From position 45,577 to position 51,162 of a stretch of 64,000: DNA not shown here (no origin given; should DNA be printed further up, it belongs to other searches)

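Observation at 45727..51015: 1762-aa single-polypeptide BC-BCCP-CT carboxylase (eukaryote-type ACC layout) in a bacterial genome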

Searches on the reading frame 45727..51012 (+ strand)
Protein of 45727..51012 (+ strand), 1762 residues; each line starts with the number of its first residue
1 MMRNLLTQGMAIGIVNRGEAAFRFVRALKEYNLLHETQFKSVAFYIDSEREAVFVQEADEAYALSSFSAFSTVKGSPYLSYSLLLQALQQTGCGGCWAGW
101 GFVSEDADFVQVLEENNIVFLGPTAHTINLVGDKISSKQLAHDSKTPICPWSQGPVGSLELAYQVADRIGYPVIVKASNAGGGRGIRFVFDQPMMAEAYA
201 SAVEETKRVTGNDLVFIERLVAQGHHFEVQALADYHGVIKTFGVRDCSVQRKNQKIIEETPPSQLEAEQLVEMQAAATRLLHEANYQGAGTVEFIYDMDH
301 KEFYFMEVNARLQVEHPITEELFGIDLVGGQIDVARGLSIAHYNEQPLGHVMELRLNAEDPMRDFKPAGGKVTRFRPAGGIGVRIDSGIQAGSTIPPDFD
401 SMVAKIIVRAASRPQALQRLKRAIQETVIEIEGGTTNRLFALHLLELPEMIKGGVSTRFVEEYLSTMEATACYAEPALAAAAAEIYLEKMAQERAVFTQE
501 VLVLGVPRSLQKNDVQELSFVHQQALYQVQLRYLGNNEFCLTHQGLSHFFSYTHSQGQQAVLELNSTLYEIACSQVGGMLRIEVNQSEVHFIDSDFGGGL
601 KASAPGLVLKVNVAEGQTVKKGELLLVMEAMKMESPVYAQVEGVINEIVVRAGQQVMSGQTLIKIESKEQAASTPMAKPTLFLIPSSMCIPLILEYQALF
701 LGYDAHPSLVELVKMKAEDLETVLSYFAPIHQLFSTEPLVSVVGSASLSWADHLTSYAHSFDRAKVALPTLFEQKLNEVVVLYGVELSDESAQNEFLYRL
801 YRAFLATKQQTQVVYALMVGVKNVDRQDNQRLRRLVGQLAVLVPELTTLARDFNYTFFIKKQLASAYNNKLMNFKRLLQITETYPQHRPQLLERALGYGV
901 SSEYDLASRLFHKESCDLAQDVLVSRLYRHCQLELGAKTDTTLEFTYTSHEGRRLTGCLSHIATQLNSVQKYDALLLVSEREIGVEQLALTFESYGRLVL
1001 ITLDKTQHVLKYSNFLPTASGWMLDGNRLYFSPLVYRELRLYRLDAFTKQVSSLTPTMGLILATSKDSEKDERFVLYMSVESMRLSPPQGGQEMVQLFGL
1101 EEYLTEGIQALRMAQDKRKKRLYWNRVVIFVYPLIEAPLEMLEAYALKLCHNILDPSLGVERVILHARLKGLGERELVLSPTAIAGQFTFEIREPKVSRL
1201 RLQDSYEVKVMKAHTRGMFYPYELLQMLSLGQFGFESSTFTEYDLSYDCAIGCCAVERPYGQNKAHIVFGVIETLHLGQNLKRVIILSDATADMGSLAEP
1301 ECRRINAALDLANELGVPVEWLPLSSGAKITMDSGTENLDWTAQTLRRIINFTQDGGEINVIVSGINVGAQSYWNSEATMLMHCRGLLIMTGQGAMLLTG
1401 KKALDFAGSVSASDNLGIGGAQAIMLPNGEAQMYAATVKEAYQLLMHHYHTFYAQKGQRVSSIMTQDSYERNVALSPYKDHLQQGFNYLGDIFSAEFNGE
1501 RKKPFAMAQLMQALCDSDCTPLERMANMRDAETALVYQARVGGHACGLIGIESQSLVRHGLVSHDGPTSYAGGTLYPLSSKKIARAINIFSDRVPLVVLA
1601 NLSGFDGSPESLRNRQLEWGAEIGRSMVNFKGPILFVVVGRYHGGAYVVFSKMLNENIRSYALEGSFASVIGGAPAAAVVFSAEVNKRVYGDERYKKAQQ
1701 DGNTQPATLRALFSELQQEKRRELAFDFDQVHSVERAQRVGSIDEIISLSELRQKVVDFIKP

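Call 4: search_protein_families(library=pfam, proteins=[window:45727-51012:+], max_evalue=0.01)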
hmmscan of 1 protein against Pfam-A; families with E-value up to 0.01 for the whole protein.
window:45727-51012:+ (1762 aa): 11 families
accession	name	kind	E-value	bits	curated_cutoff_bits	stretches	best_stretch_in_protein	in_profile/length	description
PF02786.22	CPSase_L_D2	-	2.2e-55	187.9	19.8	1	133-340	1-208/211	Carbamoyl-phosphate synthase L chain, ATP binding domain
PF01039.27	Carboxyl_trans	-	1.8e-32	113.1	22.3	1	1284-1758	60-473/493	Carboxyl transferase domain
PF02785.25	Biotin_carb_C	-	2.1e-30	105.4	32.4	1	353-462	1-108/108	Biotin carboxylase C-terminal domain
PF00289.28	Biotin_carb_N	-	6e-23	81.9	25.5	1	12-128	5-110/110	Biotin carboxylase, N-terminal domain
PF00364.28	Biotin_lipoyl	-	3e-15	56.2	22.1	1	605-665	8-73/73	Biotin-requiring enzyme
PF13533.13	Biotin_lipoyl_2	-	1.6e-10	41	29.8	1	601-628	4-31/32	Biotin-lipoyl like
PF07478.18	Dala_Dala_lig_C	-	5.8e-08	32.9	24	1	160-310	26-174/204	D-ala D-ala ligase C-terminus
PF02222.28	ATP-grasp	-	8.5e-08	32.5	27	1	158-311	18-162/179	ATP-grasp domain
PF16576.10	HlyD_D23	-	7.2e-06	25.9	30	1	632-667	106-141/214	Barrel-sandwich domain of CusB or HlyD membrane-fusion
PF13437.12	HlyD_3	-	6.2e-05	24.1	22.2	0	637-669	2-34/106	HlyD family secretion protein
PF02655.19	ATP-grasp_3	-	0.0038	17.8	23.2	1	162-313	23-158/160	ATP-grasp domain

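Call 5: search_protein_families(library=ncbifam, proteins=[window:45727-51012:+], max_evalue=0.01)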
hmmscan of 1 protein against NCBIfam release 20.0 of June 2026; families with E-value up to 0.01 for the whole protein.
window:45727-51012:+ (1762 aa): 54 families (the best 25 are shown)
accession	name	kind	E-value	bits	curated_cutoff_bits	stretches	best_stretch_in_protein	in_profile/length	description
NF009554.0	PRK12999.1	equivalog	3.4e-140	468.9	965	2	12-470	8-462/1147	pyruvate carboxylase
NF006367.0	PRK08591.1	subfamily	1.1e-129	433.2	597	1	12-466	5-447/451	acetyl-CoA carboxylase biotin carboxylase subunit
TIGR02712.1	urea_carbox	equivalog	1.7e-129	433.4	1303.85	2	12-468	4-447/1201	urea carboxylase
TIGR00514.1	accC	equivalog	1.6e-123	412.8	626.5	1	12-465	5-446/449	acetyl-CoA carboxylase biotin carboxylase subunit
NF006406.0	PRK08654.1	equivalog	1.2e-122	410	739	1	12-474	5-454/499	acetyl-CoA carboxylase biotin carboxylase subunit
TIGR01235.1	pyruv_carbox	equivalog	1.8e-122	409.9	1114.45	2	14-462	4-450/1143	pyruvate carboxylase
NF009471.0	PRK12833.1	equivalog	1e-115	387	686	1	13-471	9-455/467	acetyl-CoA carboxylase biotin carboxylase subunit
NF004085.0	PRK05586.1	equivalog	1.1e-115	387.1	723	1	12-464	5-445/448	acetyl-CoA carboxylase biotin carboxylase subunit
NF005525.0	PRK07178.1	equivalog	1.7e-113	379.8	768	1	12-483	5-462/471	acetyl-CoA carboxylase biotin carboxylase subunit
NF006286.0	PRK08462.1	equivalog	1.7e-101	340.3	740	1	12-463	7-444/445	acetyl-CoA carboxylase biotin carboxylase subunit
NF006287.0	PRK08463.1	equivalog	7.2e-100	335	775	1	12-467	5-448/479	acetyl-CoA carboxylase subunit A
NF006761.0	PRK09282.1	domain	4.1e-16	58.6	402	1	593-666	517-590/591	pyruvate carboxylase subunit B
NF010643.0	PRK14040.1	subfamily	3.6e-15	55.5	892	1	563-665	485-594/595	oxaloacetate decarboxylase subunit alpha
TIGR01108.1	oadA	equivalog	1.1e-14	53.8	756.5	1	589-662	509-582/582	sodium-extruding oxaloacetate decarboxylase subunit alpha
TIGR01369.1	CPSaseII_lrg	equivalog_domain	6.6e-14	50.5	1027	1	109-344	645-873/1052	carbamoyl-phosphate synthase (glutamine-hydrolyzing) large subunit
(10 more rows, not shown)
